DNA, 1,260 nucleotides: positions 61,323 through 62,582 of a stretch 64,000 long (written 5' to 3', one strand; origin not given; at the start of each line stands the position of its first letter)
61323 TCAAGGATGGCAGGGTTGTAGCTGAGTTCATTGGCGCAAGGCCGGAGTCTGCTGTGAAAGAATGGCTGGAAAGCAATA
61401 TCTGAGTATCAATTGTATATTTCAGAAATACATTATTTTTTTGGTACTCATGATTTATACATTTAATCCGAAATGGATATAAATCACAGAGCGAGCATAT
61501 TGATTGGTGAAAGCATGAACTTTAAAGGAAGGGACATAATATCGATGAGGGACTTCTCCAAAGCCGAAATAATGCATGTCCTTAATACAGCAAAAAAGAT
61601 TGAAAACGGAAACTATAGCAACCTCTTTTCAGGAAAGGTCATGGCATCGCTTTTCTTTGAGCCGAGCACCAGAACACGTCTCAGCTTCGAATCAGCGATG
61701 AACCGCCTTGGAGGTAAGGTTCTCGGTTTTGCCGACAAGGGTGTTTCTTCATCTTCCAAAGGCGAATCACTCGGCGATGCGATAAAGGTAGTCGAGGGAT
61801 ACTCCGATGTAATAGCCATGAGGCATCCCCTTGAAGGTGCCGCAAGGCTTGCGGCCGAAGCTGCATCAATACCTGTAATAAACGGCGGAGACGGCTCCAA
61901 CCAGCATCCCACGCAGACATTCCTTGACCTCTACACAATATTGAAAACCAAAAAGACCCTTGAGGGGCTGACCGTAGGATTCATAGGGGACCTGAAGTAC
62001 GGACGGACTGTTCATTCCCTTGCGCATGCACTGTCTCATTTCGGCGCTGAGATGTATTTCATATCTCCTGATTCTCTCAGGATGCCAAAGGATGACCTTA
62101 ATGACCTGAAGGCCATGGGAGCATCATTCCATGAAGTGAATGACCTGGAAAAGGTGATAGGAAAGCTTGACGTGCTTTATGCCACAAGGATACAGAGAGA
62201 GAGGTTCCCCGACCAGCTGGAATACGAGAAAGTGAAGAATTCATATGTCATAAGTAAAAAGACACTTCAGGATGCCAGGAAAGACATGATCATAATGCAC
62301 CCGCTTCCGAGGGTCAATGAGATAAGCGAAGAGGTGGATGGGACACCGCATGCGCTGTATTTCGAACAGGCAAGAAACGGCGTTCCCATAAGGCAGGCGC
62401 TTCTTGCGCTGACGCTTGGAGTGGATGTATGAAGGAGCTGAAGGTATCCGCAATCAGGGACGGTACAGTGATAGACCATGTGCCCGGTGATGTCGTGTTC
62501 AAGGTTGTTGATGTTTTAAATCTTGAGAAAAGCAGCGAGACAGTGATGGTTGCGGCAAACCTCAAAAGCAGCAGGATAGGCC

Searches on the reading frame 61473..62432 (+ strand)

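Call 22: search_protein_families(library=pfam, proteins=[window:61473-62432:+], max_evalue=0.001)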
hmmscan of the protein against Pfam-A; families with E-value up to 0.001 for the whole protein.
window:61473-62432:+ (319 aa): 2 families
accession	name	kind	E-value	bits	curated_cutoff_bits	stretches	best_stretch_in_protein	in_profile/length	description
PF02729.26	OTCace_N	-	1.2e-47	162.1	29.9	1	20-157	1-147/148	Aspartate/ornithine carbamoyltransferase, carbamoyl-P binding domain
PF00185.30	OTCace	-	1.9e-34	119.4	29.4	1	164-313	1-156/157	Aspartate/ornithine carbamoyltransferase, Asp/Orn binding domain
